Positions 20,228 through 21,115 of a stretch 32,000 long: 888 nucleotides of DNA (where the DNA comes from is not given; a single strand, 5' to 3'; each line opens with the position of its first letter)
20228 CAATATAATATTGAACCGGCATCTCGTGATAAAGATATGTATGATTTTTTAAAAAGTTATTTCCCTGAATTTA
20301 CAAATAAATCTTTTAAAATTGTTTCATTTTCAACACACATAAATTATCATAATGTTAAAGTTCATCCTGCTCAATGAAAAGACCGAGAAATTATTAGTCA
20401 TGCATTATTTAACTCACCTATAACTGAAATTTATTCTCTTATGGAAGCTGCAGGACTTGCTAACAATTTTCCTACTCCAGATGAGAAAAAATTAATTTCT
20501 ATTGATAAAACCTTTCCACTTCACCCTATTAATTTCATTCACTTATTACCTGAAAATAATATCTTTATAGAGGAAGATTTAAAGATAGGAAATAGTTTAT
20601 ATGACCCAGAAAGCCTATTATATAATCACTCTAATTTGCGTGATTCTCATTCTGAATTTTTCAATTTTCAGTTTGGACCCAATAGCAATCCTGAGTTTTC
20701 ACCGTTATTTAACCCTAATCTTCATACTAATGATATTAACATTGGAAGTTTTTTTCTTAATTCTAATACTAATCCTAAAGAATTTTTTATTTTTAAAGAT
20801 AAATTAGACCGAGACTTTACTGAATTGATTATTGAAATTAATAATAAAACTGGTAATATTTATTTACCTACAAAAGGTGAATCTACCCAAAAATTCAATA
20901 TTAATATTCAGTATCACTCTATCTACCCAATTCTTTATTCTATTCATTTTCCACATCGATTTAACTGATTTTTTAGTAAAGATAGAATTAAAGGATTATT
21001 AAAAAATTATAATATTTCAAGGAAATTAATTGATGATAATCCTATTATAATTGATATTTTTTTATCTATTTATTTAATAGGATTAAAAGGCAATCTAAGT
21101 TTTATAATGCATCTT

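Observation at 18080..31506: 13.4-kb accessory region of three giant ORFs, each starting with sequence copied from a resident gene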

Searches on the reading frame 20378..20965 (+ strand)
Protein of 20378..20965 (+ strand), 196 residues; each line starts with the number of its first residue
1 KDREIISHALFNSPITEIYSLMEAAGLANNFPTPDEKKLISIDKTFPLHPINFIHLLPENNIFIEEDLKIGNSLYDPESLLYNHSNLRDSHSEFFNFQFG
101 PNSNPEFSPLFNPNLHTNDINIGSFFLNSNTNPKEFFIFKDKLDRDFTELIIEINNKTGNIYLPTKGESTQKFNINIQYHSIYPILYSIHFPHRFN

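Call 92: predict_structure(protein=window:20378-20965:+)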
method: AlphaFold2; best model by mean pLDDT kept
length: 196 residues; sequences in the alignment: 1
mean_pLDDT: 36.2   pTM: 0.32
mean pLDDT of the five models: 36.2, 35.0, 32.7, 31.6, 29.5
residues with pLDDT >= 90: 0; 70-90: 0; 50-70: 33; < 50: 163
segments of 3 or more residues with pLDDT < 50: 1-133, 140-147, 178-196
pLDDT, mean of each block of 10 residues (from residue 1): 32 41 44 37 26 25 28 29 27 27 24 27 35 48 46 59 59 50 29 28
secondary structure, 60 per line:
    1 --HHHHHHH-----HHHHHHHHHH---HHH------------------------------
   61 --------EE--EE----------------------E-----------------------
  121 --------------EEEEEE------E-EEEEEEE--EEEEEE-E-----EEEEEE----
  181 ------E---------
elements in order: H3-9 H15-24 E135-140 E149-155 E158-163 E171-176
